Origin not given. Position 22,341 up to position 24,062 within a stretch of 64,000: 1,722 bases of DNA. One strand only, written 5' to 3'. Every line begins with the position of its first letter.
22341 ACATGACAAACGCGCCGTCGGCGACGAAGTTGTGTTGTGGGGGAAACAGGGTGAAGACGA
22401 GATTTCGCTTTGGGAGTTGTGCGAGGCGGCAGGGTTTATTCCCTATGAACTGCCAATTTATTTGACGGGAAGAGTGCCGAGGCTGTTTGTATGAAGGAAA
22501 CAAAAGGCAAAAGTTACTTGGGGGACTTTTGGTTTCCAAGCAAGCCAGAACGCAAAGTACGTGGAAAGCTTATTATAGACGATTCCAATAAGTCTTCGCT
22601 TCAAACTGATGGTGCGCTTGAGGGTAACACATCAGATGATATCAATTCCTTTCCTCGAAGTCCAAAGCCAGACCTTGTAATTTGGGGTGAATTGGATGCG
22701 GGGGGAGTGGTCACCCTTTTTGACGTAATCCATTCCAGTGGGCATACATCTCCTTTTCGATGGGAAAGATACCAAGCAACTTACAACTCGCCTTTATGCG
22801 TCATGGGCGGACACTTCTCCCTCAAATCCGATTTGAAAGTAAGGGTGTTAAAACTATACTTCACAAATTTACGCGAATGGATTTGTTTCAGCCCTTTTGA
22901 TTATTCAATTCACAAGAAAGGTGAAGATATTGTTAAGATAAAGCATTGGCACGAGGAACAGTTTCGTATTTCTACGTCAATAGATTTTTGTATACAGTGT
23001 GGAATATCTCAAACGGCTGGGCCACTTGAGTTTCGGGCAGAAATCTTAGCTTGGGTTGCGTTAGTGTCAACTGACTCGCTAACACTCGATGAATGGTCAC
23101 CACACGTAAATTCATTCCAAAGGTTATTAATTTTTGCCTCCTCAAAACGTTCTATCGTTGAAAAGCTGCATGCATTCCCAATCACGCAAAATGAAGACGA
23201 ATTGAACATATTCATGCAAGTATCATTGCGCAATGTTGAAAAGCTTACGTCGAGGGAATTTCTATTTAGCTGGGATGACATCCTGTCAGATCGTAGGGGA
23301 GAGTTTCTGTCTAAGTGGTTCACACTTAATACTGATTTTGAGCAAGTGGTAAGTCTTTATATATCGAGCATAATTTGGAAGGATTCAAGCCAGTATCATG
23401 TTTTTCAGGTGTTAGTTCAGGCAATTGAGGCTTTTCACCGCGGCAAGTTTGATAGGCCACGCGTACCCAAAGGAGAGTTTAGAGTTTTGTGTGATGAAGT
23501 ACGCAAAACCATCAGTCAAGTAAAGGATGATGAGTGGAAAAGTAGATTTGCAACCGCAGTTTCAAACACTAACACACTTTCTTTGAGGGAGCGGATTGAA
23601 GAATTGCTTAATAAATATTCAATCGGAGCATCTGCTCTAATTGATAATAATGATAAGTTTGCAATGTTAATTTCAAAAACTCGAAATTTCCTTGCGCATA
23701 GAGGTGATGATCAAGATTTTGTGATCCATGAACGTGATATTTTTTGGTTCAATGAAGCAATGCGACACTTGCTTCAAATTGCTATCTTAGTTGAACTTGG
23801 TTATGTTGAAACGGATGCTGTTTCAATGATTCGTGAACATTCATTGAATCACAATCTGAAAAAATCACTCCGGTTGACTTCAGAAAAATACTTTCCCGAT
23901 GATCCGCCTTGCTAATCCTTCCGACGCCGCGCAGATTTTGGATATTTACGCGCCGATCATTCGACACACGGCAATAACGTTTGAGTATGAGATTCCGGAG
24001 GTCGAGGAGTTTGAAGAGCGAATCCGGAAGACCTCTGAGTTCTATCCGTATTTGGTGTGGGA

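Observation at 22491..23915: ApeA-like HEPN gene inserted between alr and a GNAT gene, overlapping both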

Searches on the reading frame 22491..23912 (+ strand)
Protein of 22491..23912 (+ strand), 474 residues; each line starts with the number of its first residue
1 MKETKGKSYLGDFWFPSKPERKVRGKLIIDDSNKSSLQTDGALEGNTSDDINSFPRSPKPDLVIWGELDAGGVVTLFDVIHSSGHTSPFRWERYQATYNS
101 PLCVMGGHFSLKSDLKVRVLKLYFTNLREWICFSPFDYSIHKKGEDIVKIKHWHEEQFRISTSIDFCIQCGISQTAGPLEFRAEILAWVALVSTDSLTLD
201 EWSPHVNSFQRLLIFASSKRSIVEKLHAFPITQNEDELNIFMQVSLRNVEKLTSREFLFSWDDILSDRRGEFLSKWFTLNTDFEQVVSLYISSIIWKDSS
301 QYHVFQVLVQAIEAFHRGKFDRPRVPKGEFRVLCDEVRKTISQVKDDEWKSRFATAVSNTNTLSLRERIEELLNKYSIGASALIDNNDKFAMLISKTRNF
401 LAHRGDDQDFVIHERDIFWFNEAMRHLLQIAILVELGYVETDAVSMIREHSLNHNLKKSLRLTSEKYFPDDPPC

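Call 3: search_protein_families(library=pfam, proteins=[window:22491-23912:+], max_evalue=1)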
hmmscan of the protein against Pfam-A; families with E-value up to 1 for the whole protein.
window:22491-23912:+ (474 aa): 2 families
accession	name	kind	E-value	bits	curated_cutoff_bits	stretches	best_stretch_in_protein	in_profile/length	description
PF18862.6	ApeA_NTD1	-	3.4e-29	102.6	25.5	1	8-276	1-271/271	ApeA N-terminal domain 1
PF18739.6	HEPN_Apea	-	1.1e-18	68.4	24.4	1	308-438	3-132/136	Apea-like HEPN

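Call 4: search_protein_families(library=padloc, proteins=[window:22491-23912:+], max_evalue=1)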
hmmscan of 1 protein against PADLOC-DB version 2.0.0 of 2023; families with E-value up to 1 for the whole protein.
window:22491-23912:+ (474 aa): 5 families
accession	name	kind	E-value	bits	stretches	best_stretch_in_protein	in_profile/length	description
PDLC05048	PDC-S58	-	3.3e-46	156.2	1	9-454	6-447/461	-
PDLC05046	PDC-S58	-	4.9e-40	135.6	1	6-461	4-446/452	-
PDLC01679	Cas13-ApeA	-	8.1e-21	72.7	1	255-441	3-183/187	Cas13-ApeA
PDLC01680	Cas13-ApeA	-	1.6e-18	65.2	1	268-437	9-174/175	Cas13-ApeA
PDLC05047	PDC-S58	-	9e-06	22.9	1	256-439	261-442/465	-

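Call 5: search_protein_families(library=ncbifam, proteins=[window:22491-23912:+], max_evalue=1)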
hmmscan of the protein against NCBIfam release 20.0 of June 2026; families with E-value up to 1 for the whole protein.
window:22491-23912:+ (474 aa): 0 families

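Call 9: find_homologous_proteins(query=window:22491-23912:+)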
Query window:22491-23912:+ (474 aa): 1 proteins with E <= 0.001 among 5475 candidates.
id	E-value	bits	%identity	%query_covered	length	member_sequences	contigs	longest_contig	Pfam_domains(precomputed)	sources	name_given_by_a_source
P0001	0.0e+0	1090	100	100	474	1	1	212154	PF18862.7,PF18739.7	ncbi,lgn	-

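Call 15: search_protein_representatives(protein=window:22491-23912:+)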
Query: 474 residues. Proteins with E-value up to 0.001 (for the whole library): 2878; up to 1e-10: 726; up to 1e-30: 1. The best 150 are listed.
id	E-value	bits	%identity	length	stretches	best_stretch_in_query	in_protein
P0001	0.0e+00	1089.6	100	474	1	1-474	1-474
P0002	8.1e-26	107.2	26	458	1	8-449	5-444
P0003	1.2e-25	106.7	25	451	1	8-445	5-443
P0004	1.9e-25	106.0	26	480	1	8-446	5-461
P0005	3.8e-25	105.0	27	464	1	6-447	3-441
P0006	2.3e-24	102.4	26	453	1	8-450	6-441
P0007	6.2e-24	101.0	24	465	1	18-451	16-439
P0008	8.0e-24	100.6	25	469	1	11-440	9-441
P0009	3.4e-23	98.6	24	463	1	8-448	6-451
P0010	3.5e-23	98.5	25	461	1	10-440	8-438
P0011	7.2e-23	97.5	26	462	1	5-453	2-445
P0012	9.1e-23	97.1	25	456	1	7-452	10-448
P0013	1.8e-22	96.1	26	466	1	52-458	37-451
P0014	2.8e-22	95.5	25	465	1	9-444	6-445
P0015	3.3e-22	95.3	28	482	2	8-148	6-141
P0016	4.7e-22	94.8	26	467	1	9-447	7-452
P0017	8.4e-22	94.0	24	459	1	6-451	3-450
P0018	8.6e-22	93.9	22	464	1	8-450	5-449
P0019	1.1e-21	93.6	26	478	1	8-455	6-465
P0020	1.8e-21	92.8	25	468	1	8-449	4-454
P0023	3.8e-21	91.8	25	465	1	8-447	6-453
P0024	7.3e-21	90.9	26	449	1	11-448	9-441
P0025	7.8e-21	90.8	24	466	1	9-448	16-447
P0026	7.9e-21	90.7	26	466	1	10-458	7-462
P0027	1.1e-20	90.3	25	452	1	7-442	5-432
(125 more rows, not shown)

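Call 24: search_solved_structures(query=A1, max_evalue=1, show_alignments=2)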
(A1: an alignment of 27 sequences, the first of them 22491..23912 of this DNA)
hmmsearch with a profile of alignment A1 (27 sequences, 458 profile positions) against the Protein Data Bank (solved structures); distinct sequences matched with E-value up to 1: 1.
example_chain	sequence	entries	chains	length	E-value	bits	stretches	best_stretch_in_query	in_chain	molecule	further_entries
7pnt_L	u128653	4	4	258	0.25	13.2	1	321-417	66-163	28S ribosomal protein S15, mitochondrial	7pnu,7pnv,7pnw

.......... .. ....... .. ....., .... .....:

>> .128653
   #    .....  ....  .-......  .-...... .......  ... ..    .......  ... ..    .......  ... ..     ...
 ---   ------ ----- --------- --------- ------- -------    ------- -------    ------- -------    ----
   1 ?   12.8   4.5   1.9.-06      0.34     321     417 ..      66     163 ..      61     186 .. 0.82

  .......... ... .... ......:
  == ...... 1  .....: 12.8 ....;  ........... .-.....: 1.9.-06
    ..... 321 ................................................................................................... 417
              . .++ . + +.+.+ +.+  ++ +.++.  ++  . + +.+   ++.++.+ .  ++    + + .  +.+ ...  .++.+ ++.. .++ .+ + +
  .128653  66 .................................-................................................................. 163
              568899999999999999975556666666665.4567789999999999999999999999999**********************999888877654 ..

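Call 27: find_homologous_proteins(query=A1, max_evalue=1e-10)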
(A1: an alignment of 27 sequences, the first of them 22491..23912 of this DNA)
Query A1 (27 sequences) (474 aa, profile of the alignment): 2 proteins with E <= 1e-10 among 6295 candidates.
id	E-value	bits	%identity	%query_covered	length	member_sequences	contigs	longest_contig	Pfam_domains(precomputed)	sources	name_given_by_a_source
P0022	5.5e-131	456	21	91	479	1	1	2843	PF18862.7,PF18739.7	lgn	-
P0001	2.4e-114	401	100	100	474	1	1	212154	PF18862.7,PF18739.7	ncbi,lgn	-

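Call 37: predict_structure(alignment_id=A1)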
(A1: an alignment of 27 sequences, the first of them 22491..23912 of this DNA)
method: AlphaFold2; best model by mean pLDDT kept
length: 474 residues; sequences in the alignment: 27
mean_pLDDT: 83.6   pTM: 0.82
mean pLDDT of the five models: 83.6, 82.5, 82.5, 80.9, 79.5
residues with pLDDT >= 90: 217; 70-90: 178; 50-70: 62; < 50: 17
segments of 3 or more residues with pLDDT < 50: 1-4, 46-56
pLDDT, mean of each block of 10 residues (from residue 1): 64 93 93 89 60 50 90 92 64 77 93 91 90 77 67 66 72 65 79 90 93 93 90 73 75 86 86 92 95 85 95 95 87 86 84 81 93 94 90 94 77 90 95 95 90 82 85 53
secondary structure, 60 per line:
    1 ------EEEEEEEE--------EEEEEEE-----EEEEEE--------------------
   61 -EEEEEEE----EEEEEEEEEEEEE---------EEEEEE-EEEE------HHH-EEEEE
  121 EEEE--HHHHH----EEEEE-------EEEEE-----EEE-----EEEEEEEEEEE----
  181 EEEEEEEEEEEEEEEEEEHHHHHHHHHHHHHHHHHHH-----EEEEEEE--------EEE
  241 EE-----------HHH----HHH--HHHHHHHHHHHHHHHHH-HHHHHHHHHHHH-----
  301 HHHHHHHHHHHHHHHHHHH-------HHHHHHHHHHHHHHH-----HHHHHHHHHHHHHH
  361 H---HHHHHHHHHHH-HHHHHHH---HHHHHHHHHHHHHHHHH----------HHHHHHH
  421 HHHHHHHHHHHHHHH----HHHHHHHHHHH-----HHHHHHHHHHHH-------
elements in order: E7-14 E23-29 E35-40 E62-68 E73-85 E95-100 E102-105 E116-124 H127-131 E136-140 E148-152 E158-160 E166-176 E181-198 H199-217 E223-229 E238-242 H266-282 H284-295 H301-319 H327-341 H347-361 H365-375 H377-383 H387-403 H414-435 H440-450 H456-467

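Call 43: fold_search(model_id=the predicted structure, library=pdb)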
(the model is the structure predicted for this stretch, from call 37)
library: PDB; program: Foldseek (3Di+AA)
matches with E <= 10: 801; with E <= 0.001: 0
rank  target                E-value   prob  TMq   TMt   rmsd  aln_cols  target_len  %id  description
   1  6usf_A                3.8e-02  0.10  0.11  0.11  32.6       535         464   10  CryoEM structure of human alpha4beta2 nicotinic acetylcholine receptor with varenicline in complex with anti-BRIL synt (released 2020-04-29)
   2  8ut1_A                6.0e-02  0.06  0.08  0.09  26.5       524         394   10  Alpha7-nicotinic acetylcholine receptor bound to epibatidine (released 2024-02-21)
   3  9iir_A                7.3e-02  0.05  0.07  0.08  26.4       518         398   10  human alpha 7 nicotinic acetylcholine receptor in complex with GAT107 and calcium (desensitized state) (released 2025-04-23)
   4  7eki_A                7.7e-02  0.06  0.08  0.09  27.4       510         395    9  human alpha 7 nicotinic acetylcholine receptor in apo-form (released 2021-05-19)
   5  9khy_A                8.9e-02  0.99  0.11  0.38   3.9        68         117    6  Terminator and trunk structure of Escherichia phage Mu (released 2025-02-12)
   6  9ki1_4                1.1e-01  0.94  0.11  0.36   5.5        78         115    8  Baseplate structure of Escherichia phage Mu (released 2025-02-12)
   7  7fcf_E                1.1e-01  0.75  0.13  0.31   6.1       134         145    6  Crystal structure of T6SS Hcp protein (released 2022-07-20)
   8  9vix_A                1.1e-01  0.06  0.08  0.10  26.9       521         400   10  human alpha 7 nicotinic acetylcholine receptor L278A mutant in complex with L-nicotine (desensitized state) (released 2025-09-10)
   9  4ksr_A                1.2e-01  0.87  0.13  0.12   6.7       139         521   12  Crystal Structure of the Vibrio cholerae ATPase GspE Hexamer (released 2013-09-04)
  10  9hz7_M                1.2e-01  0.38  0.09  0.25  15.8       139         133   13  Agrobacterium phage 7-7-1 tail (released 2025-12-10)
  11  6pv7_A                1.2e-01  0.04  0.07  0.08  27.5       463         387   10  Human alpha3beta4 nicotinic acetylcholine receptor in complex with nicotine (released 2019-09-11)
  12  8ssz_A                1.3e-01  0.06  0.08  0.09  25.5       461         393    9  The 2alpha3beta stoichiometry of full-length human alpha4beta2 nicotinic acetylcholine receptor in complex with acetyl (released 2024-02-07)
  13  7yw0_A                1.3e-01  0.87  0.14  0.43   7.0       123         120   10  Bacteroides fragilis Hcp5 (released 2023-08-30)
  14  8st2_A                1.3e-01  0.06  0.08  0.09  23.4       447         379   10  The 3alpha2beta stoichiometry of human alpha4beta2 nicotinic acetylcholine receptor in complex with acetylcholine (released 2024-02-07)
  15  6a2v_B                1.8e-01  0.35  0.11  0.25  15.6       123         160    9  Crystal structure of Hcp protein (released 2018-09-19)
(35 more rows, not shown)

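Call 48: find_encoding_contigs(protein=P0001, flank=3000, max_places=6)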
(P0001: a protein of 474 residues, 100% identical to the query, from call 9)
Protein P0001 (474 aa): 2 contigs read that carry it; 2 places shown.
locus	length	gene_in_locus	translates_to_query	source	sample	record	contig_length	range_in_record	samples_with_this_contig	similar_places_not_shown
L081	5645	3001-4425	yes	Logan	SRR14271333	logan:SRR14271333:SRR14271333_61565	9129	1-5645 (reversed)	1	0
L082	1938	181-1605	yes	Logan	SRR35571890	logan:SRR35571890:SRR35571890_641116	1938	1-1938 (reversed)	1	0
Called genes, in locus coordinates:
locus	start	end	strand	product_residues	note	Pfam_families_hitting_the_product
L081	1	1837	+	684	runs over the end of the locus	PF00082:Peptidase_S8, PF18962:Por_Secre_tail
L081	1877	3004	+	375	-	PF01168:Ala_racemase_N, PF00842:Ala_racemase_C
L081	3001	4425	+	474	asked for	PF18862:ApeA_NTD1, PF18739:HEPN_Apea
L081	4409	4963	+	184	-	PF13420:Acetyltransf_4, PF00583:Acetyltransf_1, PF13673:Acetyltransf_10 (weak), PF13508:Acetyltransf_7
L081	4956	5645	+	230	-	?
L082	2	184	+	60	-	?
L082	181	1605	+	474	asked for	PF18862:ApeA_NTD1, PF18739:HEPN_Apea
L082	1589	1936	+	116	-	?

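Call 58: search_protein_families(library=padloc, alignment_id=A1, max_evalue=0.001)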
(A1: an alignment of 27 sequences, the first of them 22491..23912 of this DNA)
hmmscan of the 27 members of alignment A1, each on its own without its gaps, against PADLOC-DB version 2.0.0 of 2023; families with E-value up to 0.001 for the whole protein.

A. member 1, window:22491-23912:+ (474 aa): 5 families
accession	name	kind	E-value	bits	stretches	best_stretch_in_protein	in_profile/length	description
PDLC05048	PDC-S58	-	3.3e-46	156.2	1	9-454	6-447/461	-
PDLC05046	PDC-S58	-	4.9e-40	135.6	1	6-461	4-446/452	-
PDLC01679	Cas13-ApeA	-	8.1e-21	72.7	1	255-441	3-183/187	Cas13-ApeA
PDLC01680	Cas13-ApeA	-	1.6e-18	65.2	1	268-437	9-174/175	Cas13-ApeA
PDLC05047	PDC-S58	-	9e-06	22.9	1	256-439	261-442/465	-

B. families by the number of members that match (of 27 scanned): 7 families
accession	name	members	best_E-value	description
PDLC05048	PDC-S58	27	1.3e-138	-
PDLC05046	PDC-S58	27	9.4e-87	-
PDLC01679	Cas13-ApeA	27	4.1e-54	Cas13-ApeA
PDLC01680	Cas13-ApeA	27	5.6e-37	Cas13-ApeA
PDLC05047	PDC-S58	26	4.2e-39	-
PDLC05045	PDC-S58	20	1.1e-28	-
PDLC05044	PDC-S58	6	2e-09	-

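Call 59: search_dna_similar(query=window:22491-23912:+, collection=plasmids, mode=protein, max_evalue=0.001, max_rows=15)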
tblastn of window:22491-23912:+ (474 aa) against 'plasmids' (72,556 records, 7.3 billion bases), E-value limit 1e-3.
Records with a match: 3; places in all: 3; records where one place covers at least 80% of the query: 1.
Best place of each record, by identity: <60% 3.
By first word of the organism name: Priestia 1; Bacillus 1; Streptomyces 1.
By predicted mobility (MOB-suite, as given by PLSDB): non-mobilizable 2; mobilizable 1.
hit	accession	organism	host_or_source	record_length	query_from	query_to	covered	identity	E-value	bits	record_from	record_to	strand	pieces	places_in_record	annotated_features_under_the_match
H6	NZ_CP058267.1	Priestia megaterium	cell culture,potash salt dump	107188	1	403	85%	22.3%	4e-6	57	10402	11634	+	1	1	HEPN domain-containing protein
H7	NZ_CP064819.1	Bacillus subtilis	Solanum lycopersicum,tissue sample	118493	258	451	41%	28.0%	4e-10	70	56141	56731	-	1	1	HEPN domain-containing protein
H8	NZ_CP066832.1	Streptomyces liliifuscus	whole organism,soil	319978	271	458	40%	22.9%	3e-5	54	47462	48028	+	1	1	HEPN domain-containing protein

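Call 60: search_dna_similar(query=window:22491-23912:+, collection=phages, mode=protein, max_evalue=0.001, max_rows=15)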
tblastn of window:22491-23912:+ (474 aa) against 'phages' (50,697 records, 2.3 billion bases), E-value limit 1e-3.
No match.

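Call 62: find_encoding_contigs(protein=P0002, flank=4000, max_places=3)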
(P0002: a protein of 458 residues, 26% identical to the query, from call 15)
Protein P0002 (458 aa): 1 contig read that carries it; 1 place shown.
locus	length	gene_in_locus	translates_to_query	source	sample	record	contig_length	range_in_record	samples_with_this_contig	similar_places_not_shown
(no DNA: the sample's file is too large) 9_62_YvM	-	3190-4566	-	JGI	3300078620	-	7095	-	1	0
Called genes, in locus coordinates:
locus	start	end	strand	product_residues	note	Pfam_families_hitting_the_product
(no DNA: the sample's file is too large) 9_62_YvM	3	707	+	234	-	?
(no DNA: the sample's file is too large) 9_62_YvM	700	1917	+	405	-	PF01960:ArgJ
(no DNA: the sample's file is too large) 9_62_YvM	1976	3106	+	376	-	PF00988:CPSase_sm_chain, PF00117:GATase, PF07722:Peptidase_C26 (faint)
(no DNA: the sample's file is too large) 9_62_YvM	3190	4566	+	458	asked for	PF18862:ApeA_NTD1, PF18739:HEPN_Apea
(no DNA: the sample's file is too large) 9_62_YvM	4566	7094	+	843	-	?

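Call 63: find_encoding_contigs(protein=P0005, flank=4000, max_places=3)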
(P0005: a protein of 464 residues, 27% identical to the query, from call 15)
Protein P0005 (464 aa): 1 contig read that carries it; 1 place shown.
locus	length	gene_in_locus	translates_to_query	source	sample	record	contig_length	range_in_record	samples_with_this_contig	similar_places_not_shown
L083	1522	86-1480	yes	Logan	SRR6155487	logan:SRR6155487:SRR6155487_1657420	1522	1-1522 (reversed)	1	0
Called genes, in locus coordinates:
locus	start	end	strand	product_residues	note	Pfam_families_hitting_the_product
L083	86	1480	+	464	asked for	PF18862:ApeA_NTD1, PF18739:HEPN_Apea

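Call 65: list_cluster_members(proteins=[P0003, P0004, P0006, P0007, P0008, P0009, P0010, P0011, P0012, P0014])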
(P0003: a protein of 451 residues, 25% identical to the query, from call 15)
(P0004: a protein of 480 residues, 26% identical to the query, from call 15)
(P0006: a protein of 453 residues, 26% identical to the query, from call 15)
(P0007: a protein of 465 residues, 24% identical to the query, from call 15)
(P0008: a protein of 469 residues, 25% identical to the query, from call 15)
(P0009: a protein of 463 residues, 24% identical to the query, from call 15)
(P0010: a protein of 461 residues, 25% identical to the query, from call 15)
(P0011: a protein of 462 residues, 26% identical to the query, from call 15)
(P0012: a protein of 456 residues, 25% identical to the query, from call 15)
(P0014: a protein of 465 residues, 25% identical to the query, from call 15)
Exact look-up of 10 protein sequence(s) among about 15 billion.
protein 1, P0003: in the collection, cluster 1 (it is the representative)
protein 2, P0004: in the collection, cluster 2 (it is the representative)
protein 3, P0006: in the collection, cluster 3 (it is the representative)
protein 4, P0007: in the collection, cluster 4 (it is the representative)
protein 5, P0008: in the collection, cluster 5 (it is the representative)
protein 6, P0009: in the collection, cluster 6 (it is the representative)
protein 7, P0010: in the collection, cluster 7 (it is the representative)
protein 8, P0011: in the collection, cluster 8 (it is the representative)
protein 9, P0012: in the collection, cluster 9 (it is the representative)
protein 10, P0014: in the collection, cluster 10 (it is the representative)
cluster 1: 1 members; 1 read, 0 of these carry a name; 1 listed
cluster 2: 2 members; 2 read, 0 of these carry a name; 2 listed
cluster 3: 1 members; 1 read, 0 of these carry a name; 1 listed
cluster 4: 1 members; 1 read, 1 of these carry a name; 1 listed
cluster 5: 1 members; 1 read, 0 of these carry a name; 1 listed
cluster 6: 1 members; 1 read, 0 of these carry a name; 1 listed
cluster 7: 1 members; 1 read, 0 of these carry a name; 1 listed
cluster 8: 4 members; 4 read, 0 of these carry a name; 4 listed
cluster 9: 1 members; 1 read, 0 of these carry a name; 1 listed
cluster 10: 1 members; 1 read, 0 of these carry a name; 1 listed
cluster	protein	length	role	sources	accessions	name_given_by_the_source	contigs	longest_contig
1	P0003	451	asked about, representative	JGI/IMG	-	-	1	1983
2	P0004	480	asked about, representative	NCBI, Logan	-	-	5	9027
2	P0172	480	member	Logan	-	-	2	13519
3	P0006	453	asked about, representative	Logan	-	-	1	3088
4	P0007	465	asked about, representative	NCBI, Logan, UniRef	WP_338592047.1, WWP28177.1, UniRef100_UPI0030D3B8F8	HEPN domain-containing protein [Paenibacillus sp. Y5S-9] | HEPN domain-containing protein n=1 Tax=Paenibacillus sp. Y5S-9 TaxID=3122489 ...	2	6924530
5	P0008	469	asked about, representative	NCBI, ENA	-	-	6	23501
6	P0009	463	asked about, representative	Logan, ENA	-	-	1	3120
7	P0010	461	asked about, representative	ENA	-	-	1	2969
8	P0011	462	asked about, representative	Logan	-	-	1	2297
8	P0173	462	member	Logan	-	-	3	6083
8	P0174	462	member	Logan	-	-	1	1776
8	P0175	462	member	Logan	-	-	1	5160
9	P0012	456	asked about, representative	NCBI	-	-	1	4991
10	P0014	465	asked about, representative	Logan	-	-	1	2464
